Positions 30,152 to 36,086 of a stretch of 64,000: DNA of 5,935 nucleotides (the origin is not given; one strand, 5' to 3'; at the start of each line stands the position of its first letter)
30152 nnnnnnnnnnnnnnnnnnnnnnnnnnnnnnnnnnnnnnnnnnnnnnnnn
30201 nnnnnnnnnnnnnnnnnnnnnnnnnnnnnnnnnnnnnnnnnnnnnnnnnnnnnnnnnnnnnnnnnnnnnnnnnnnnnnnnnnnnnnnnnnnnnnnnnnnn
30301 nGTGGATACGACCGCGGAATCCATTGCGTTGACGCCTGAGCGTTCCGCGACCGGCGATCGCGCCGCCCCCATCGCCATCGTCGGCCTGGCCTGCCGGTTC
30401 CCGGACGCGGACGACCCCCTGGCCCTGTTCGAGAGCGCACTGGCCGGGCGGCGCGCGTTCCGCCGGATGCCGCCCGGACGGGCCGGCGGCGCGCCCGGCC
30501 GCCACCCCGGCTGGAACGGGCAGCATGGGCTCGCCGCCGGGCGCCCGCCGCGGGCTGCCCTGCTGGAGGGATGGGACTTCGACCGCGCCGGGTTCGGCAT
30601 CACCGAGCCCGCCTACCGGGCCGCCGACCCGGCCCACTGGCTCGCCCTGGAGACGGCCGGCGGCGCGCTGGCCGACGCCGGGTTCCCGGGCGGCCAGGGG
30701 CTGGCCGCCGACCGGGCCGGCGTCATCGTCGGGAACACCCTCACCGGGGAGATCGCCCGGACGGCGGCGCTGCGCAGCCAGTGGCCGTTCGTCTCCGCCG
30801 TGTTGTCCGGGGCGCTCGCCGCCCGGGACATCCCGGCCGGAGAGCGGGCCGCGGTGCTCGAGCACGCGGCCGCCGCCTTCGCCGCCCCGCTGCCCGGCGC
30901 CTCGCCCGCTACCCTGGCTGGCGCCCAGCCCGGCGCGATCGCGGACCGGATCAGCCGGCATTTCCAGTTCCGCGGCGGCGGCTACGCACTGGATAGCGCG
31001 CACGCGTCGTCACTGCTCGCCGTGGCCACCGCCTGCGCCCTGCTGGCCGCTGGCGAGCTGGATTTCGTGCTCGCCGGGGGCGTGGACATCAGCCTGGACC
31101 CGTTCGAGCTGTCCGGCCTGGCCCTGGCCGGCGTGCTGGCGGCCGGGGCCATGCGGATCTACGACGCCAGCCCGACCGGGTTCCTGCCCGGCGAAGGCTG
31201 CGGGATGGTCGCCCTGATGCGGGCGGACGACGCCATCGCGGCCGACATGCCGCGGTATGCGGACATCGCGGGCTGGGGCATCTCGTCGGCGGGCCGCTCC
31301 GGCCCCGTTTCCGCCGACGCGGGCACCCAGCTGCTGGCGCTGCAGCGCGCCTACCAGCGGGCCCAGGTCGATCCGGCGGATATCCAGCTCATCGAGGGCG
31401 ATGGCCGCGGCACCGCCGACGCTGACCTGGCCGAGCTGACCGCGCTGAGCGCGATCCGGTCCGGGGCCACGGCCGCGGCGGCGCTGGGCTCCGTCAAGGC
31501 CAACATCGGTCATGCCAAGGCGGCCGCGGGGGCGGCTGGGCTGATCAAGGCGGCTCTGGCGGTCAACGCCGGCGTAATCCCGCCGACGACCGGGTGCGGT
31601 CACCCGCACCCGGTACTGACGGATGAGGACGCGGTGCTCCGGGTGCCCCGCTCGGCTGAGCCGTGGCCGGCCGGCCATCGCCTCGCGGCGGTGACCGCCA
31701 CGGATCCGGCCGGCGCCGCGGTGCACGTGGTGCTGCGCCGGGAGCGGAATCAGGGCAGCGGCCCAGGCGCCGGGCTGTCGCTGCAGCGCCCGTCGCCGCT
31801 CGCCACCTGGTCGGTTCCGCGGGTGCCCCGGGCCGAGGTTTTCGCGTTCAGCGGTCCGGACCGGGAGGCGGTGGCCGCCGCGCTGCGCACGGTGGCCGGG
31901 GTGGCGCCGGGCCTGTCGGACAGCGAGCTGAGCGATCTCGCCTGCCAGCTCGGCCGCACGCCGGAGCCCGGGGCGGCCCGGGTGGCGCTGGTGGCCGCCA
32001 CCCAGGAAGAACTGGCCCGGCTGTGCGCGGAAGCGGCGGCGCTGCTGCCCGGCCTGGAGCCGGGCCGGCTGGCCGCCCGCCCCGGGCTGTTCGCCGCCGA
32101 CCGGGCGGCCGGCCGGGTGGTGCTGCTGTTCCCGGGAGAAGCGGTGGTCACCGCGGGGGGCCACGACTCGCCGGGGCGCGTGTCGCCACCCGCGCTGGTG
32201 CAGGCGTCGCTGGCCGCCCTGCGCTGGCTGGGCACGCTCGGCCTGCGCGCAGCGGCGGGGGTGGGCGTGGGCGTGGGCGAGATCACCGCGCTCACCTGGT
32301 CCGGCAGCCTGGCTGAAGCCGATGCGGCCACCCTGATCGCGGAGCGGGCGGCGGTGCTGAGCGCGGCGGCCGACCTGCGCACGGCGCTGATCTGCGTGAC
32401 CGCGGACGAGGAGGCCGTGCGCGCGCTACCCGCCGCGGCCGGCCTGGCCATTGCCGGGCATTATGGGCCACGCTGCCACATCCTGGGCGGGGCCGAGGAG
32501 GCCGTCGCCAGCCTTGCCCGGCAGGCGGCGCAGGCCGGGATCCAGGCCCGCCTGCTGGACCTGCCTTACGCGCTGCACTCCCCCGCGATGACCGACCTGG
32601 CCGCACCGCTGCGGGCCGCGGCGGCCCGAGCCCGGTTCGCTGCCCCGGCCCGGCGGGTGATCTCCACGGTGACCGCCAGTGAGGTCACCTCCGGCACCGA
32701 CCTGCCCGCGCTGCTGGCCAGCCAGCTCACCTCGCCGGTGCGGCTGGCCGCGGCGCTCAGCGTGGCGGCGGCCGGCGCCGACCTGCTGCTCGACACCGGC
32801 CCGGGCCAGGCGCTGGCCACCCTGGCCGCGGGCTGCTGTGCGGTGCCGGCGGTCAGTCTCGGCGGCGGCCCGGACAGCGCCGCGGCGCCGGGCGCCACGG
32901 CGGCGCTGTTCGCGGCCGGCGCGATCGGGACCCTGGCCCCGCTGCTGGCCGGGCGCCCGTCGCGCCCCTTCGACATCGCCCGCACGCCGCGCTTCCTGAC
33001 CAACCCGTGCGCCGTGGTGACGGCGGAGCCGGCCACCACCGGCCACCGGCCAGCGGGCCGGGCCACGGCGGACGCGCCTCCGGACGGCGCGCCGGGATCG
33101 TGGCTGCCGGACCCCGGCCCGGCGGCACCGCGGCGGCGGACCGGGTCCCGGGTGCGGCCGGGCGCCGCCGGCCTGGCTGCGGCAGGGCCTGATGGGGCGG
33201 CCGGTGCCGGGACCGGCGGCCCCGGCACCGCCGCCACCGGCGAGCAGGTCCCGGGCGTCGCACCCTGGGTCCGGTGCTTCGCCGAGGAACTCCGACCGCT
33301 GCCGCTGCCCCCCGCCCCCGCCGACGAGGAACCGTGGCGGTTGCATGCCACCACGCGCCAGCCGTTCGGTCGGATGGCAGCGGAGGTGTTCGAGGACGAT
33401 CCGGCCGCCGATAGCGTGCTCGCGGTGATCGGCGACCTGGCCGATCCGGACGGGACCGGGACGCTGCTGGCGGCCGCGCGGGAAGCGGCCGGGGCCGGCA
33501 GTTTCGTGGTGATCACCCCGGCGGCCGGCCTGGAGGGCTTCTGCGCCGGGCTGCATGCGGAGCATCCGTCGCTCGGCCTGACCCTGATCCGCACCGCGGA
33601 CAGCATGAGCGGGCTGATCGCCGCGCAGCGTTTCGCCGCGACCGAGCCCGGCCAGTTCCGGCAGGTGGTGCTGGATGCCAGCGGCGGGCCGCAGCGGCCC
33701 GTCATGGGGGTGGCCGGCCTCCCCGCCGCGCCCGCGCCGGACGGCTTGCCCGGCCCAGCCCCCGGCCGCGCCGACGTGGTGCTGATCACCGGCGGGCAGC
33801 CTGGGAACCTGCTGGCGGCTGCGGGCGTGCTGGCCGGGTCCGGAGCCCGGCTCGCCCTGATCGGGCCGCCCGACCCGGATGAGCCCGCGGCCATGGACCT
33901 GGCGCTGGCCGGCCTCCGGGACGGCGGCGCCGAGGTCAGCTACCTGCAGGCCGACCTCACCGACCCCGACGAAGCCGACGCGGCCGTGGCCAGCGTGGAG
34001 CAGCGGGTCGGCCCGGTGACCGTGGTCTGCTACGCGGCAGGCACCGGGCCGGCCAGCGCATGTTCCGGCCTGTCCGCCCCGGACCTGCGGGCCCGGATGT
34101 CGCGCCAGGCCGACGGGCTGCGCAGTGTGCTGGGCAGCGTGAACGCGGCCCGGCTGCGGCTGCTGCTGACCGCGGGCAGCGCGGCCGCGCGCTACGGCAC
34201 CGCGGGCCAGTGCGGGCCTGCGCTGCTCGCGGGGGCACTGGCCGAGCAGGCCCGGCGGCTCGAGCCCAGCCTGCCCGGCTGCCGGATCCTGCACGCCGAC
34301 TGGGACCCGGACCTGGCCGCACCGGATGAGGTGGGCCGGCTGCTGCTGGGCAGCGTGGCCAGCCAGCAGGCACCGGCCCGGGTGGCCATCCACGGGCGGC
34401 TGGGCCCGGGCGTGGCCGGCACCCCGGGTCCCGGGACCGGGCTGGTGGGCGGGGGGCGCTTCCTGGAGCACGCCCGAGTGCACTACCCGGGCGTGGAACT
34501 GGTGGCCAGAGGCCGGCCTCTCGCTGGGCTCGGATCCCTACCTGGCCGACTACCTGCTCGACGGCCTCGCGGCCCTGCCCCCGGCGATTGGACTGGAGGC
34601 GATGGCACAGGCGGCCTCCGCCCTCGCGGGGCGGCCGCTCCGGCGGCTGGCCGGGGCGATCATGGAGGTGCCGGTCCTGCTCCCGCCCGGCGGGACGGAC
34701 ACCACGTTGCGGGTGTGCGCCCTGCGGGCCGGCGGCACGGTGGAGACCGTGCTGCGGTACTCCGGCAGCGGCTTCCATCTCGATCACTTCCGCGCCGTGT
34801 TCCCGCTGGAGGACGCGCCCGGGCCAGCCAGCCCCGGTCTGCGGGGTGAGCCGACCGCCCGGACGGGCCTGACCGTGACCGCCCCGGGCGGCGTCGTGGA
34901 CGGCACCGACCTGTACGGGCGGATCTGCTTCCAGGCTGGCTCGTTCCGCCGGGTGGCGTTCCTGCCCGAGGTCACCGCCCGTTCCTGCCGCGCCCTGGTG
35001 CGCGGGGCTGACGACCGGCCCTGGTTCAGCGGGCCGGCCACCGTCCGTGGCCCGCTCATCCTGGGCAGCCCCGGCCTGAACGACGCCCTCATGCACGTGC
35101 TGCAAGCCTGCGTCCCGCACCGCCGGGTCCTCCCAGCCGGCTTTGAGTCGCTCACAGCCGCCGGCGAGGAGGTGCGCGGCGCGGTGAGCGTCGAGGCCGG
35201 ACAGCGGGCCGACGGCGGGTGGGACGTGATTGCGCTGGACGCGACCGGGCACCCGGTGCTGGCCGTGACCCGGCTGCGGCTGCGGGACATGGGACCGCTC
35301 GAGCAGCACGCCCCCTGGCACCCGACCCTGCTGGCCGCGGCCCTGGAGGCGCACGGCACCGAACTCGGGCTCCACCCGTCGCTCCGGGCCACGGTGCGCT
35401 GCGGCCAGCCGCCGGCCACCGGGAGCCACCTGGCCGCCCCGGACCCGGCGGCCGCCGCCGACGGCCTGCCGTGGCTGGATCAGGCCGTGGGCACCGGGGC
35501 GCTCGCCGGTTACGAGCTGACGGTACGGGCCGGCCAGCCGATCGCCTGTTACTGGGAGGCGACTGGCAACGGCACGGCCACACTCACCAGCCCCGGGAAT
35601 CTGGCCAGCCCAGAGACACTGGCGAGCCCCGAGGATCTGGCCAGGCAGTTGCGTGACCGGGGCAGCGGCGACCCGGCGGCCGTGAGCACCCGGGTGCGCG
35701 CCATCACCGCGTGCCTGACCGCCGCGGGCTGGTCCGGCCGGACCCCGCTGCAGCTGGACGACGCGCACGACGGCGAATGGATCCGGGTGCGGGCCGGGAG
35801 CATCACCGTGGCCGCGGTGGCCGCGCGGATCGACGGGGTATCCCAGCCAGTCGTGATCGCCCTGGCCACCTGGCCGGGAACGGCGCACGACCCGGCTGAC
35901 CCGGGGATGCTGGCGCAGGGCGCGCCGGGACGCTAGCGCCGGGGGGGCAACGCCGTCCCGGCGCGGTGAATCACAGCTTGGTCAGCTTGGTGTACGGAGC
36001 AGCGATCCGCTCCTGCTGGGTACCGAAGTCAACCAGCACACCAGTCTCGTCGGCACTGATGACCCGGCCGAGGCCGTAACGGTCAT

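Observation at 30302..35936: Stand-alone enediyne/PUFA-type PKS homologue in which every catalytic residue I can locate is substituted (candidate pseudo-PKS)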

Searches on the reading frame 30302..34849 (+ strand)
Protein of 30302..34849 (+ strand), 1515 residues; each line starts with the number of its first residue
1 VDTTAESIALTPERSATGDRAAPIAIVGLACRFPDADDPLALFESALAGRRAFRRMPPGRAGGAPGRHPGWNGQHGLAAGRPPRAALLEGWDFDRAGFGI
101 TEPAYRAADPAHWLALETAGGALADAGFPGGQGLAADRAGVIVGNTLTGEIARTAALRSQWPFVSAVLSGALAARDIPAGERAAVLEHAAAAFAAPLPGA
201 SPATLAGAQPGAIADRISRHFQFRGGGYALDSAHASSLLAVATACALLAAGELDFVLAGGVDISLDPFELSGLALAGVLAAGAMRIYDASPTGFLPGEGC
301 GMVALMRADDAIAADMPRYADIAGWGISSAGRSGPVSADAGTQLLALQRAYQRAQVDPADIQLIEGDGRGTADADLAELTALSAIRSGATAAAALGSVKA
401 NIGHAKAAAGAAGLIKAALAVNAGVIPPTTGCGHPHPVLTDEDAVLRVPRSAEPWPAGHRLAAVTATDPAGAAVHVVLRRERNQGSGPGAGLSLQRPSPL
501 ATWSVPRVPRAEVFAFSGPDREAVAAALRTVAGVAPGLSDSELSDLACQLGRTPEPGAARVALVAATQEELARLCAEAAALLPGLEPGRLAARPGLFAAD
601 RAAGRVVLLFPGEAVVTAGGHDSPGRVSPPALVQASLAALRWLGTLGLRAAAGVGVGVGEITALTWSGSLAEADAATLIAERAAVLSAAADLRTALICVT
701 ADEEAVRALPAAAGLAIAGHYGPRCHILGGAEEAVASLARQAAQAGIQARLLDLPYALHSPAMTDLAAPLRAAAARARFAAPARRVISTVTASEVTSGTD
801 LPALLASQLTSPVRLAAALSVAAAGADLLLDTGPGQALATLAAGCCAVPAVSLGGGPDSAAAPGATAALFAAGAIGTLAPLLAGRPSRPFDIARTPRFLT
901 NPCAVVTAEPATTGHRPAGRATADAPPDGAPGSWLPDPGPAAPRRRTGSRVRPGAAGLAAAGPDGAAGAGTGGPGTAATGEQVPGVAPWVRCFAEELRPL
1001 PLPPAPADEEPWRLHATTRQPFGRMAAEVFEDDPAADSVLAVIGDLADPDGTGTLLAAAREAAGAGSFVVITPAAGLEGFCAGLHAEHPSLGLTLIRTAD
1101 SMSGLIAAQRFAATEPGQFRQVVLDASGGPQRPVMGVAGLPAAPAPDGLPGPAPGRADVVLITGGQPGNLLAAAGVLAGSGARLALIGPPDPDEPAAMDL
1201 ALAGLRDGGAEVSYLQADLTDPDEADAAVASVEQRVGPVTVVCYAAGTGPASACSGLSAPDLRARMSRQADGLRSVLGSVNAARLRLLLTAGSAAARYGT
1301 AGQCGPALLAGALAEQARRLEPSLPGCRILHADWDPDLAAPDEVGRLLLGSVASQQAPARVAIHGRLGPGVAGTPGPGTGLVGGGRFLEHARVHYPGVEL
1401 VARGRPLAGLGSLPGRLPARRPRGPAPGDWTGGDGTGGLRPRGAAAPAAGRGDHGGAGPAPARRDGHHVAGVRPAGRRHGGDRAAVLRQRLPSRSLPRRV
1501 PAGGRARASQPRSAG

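Call 5: search_protein_families(library=pfam, proteins=[window:30302-34849:+], max_evalue=0.01)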
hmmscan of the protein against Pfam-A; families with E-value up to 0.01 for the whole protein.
window:30302-34849:+ (1515 aa): 6 families
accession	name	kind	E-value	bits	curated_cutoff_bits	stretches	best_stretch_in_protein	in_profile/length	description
PF00109.32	ketoacyl-synt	-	2.9e-38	132.4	20.8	1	22-311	2-252/252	Beta-ketoacyl synthase, N-terminal domain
PF02801.28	Ketoacyl-synt_C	-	3.7e-26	91.9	20.8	1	319-430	1-116/119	Beta-ketoacyl synthase, C-terminal domain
PF00698.26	Acyl_transf_1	-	6.9e-15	55.8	32.7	1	630-824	64-256/319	Acyl transferase domain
PF08659.16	KR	-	4.6e-11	43.4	22.6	1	1160-1304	3-147/180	KR domain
PF00106.31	adh_short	-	2e-07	31.1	26.6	1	1159-1266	2-105/195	short chain dehydrogenase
PF13561.12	adh_short_C2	-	0.0022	18.1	27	1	1172-1273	11-108/236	Enoyl-(Acyl carrier protein) reductase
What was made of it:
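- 32189..32773 (+): Acyltransferase-like domain (aa 630-824). GHSxG reads GVGVG, with Gly657 (32270-32272) at the Ser position. Arg682 and the ALHS His are retained. Pfam call 5.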

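Call 6: search_protein_families(library=ncbifam, proteins=[window:30302-34849:+], max_evalue=0.01)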
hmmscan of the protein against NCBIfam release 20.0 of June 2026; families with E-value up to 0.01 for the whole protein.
window:30302-34849:+ (1515 aa): 62 families (the best 25 are shown)
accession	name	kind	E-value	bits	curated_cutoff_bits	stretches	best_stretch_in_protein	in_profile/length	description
NF045894.1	PKS_plus_SDR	equivalog_domain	1.2e-84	285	1740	4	203-613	142-539/1515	type I polyketide synthase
TIGR02813.1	omega_3_PfaA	subfamily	1.3e-64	217.9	1010.1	3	84-580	66-551/2582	polyketide-type polyunsaturated fatty acid synthase PfaA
NF040607.1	mycolic_Pks13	equivalog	2.2e-55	187.8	2100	2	16-482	95-527/1680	polyketide synthase Pks13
NF041183.1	Pks2_ls1_myc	equivalog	1.2e-42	145.1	2400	2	206-577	145-514/2086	sulfolipid-1 biosynthesis phthioceranic/hydroxyphthioceranic acid synthase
NF053555.1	prodigi_MBC_PigJ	equivalog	1.5e-27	96.2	900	1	214-480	493-758/759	prodigiosin MBC biosynthesis protein PigJ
TIGR03150.1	fabF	equivalog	3.9e-26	91.7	493.75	1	201-438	128-372/407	beta-ketoacyl-ACP synthase II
NF005589.0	PRK07314.1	subfamily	1.1e-25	90.3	387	1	201-446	131-382/413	beta-ketoacyl-ACP synthase II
TIGR03131.1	malonate_mdcH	equivalog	1.7e-25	90.1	297.9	1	630-845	57-275/297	malonate decarboxylase subunit epsilon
NF005490.0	PRK07103.1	equivalog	5.7e-25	88.2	445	1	217-434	152-373/414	polyketide beta-ketoacyl:acyl carrier protein synthase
NF004970.0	PRK06333.1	subfamily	3.4e-22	78.9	525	1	214-450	153-396/424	beta-ketoacyl-ACP synthase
NF004618.0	PRK05952.1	equivalog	9.3e-22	77.4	455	1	219-436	132-347/384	beta-ketoacyl-ACP synthase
NF058662.1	cispenta_AmcF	equivalog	3.1e-21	75.8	325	1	214-439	109-334/369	cispentacin biosynthesis acyltransferase subunit AmcF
NF005916.1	PRK07910.1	equivalog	1e-16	60.9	560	1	201-451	138-393/418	KasA/KasB family beta-ketoacyl-ACP synthase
NF006618.0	PRK09185.1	subfamily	2.4e-16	59.8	407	1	208-442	135-360/394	beta-ketoacyl-ACP synthase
NF005076.0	PRK06501.1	equivalog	5.4e-16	58.5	629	1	208-440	149-388/425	beta-ketoacyl-ACP synthase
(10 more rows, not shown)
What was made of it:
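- On NCBIfam NF045894 PKS_plus_SDR: The score is 285 bits against a cut-off of 1,740 (call 6).
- Closest known: PfaA-type PUFA synthases. Same: TIGR02813 omega_3_PfaA scores 218 bits (call 6).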

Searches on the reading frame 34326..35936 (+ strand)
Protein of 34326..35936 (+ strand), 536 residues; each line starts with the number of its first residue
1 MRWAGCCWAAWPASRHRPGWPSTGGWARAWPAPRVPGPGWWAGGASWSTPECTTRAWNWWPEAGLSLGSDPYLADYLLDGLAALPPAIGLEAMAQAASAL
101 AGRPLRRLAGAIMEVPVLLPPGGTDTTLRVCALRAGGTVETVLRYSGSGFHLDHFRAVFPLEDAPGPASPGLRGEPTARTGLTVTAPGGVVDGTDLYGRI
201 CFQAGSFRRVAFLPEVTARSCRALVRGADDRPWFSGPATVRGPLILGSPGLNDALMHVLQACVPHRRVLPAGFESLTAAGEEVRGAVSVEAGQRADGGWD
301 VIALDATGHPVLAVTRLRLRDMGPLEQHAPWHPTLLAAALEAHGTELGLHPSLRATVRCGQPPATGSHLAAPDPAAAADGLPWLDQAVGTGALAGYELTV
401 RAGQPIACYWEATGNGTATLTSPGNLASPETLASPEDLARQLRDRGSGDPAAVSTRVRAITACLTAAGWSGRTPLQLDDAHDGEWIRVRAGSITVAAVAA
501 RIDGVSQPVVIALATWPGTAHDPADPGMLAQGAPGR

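Call 5: search_protein_families(library=pfam, proteins=[window:34326-35936:+], max_evalue=0.01)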
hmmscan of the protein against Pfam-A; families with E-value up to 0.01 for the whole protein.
window:34326-35936:+ (536 aa): 2 families
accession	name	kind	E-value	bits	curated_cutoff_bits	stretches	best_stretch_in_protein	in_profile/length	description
PF14765.12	PS-DH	-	3e-07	30.6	23.7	1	223-323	50-160/166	Polyketide synthase dehydratase N-terminal domain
PF21089.3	PKS_DH_N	-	0.00032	21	27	1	64-130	21-88/103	Polyketide synthase dehydratase domain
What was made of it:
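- Checked: Pfam finds KS N and C halves (E 3e-38 and 4e-26), AT (7e-15), KR (5e-11) and PS-DH/PKS_DH_N (3e-7 and 3e-4) (call 5).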

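Call 6: search_protein_families(library=ncbifam, proteins=[window:34326-35936:+], max_evalue=0.01)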
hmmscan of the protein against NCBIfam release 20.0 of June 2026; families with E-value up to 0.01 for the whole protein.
window:34326-35936:+ (536 aa): 0 families

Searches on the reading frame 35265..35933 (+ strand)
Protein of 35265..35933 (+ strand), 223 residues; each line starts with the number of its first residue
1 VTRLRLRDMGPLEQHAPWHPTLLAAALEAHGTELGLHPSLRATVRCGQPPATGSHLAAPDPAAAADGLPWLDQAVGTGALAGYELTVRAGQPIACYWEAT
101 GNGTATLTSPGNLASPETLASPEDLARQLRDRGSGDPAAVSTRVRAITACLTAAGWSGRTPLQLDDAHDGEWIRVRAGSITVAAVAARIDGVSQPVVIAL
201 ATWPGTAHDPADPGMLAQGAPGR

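Call 53: predict_structure(alignment_id=A2)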
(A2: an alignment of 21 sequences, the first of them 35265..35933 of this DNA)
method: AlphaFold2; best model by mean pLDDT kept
length: 223 residues; sequences in the alignment: 21
mean_pLDDT: 78.5   pTM: 0.74
mean pLDDT of the five models: 78.5, 77.8, 75.7, 72.5, 71.0
residues with pLDDT >= 90: 101; 70-90: 48; 50-70: 56; < 50: 18
segments of 3 or more residues with pLDDT < 50: 64-68, 109-114
pLDDT, mean of each block of 10 residues (from residue 1): 55 78 95 94 86 54 49 87 93 93 56 61 87 80 93 89 81 93 95 94 71 51 56
secondary structure, 60 per line:
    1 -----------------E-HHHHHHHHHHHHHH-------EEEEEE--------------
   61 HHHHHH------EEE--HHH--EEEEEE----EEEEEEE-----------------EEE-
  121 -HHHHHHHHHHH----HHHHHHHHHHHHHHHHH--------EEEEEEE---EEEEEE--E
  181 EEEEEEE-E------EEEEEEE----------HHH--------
elements in order: H20-33 E41-46 H61-66 E73-75 E83-88 E93-99 E117-119 H122-132 H137-153 E162-168 E172-177 E180-187 E196-202

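Call 55: fold_search(model_id=the predicted structure, library=pdb)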
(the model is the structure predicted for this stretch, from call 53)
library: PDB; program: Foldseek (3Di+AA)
matches with E <= 10: 924; with E <= 0.001: 0
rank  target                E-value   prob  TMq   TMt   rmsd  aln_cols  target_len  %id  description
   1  2zfd_B                5.6e-02  0.30  0.17  0.31  13.7       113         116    8  The crystal structure of plant specific calcium binding protein AtCBL2 in complex with the regulatory domain of AtCIPK (released 2008-02-19)
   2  8es5_A                8.0e-02  0.75  0.19  0.27   3.2        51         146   14  Aha1 domain protein from Pseudomonas aeruginosa (released 2023-01-11)
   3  5em0                  9.0e-02  0.20  0.16  0.25  13.5       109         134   11  Crystal structure of mugwort allergen Art v 4 (released 2016-06-08)
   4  5fdh_A                1.0e-01  0.14  0.13  0.13   9.6        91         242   11  CRYSTAL STRUCTURE OF OXA-405 BETA-LACTAMASE (released 2016-12-28)
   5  6b6j                  1.2e-01  0.14  0.16  0.24  15.2       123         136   10  Structure of profilin Art v4 (released 2018-10-03)
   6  5ev0_A                1.5e-01  0.16  0.16  0.25  14.3       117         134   12  Crystal structure of ragweed profilin Amb a 8 in complex with poly-Pro14 (released 2016-06-08)
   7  1z94_B                1.6e-01  0.14  0.19  0.26  14.1       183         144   13  X-Ray Crystal Structure of Protein CV1439 from Chromobacterium violaceum. Northeast Structural Genomics Consortium Tar (released 2005-05-10)
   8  5ev0_B                1.6e-01  0.13  0.16  0.24  15.8       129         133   14  Crystal structure of ragweed profilin Amb a 8 in complex with poly-Pro14 (released 2016-06-08)
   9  1z94_A                2.0e-01  0.12  0.18  0.26  14.0       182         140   12  X-Ray Crystal Structure of Protein CV1439 from Chromobacterium violaceum. Northeast Structural Genomics Consortium Tar (released 2005-05-10)
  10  4s2l_A                2.1e-01  0.11  0.13  0.13   9.5        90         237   11  Crystal Structure of OXA-163 beta-lactamase (released 2015-07-22)
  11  5hap_A                2.2e-01  0.08  0.13  0.12  10.0        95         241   12  OXA-48 beta-lactamase - S70A mutant (released 2016-09-07)
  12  5oft_A                2.2e-01  0.08  0.13  0.12  10.0        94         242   12  Structural basis for OXA-48 dimerization (released 2018-08-01)
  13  6nlw_A                2.2e-01  0.08  0.13  0.12  10.0        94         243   12  The crystal structure of class D carbapenem-hydrolyzing beta-lactamase BlaA from Shewanella oneidensis MR-1 (released 2019-01-23)
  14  7ui9_t                2.4e-01  0.11  0.14  0.14  15.5        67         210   15  Core Mediator-PICearly (Copy A) (released 2023-02-15)
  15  7khy                  2.4e-01  0.10  0.13  0.13   9.5        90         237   11  Crystal structure of OXA-163 K73A in complex with meropenem (released 2021-02-10)
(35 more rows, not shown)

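Call 73: search_protein_families(library=pfam, proteins=[window:35265-35933:+], max_evalue=1)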
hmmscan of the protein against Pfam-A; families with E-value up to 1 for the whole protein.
window:35265-35933:+ (223 aa): 0 families
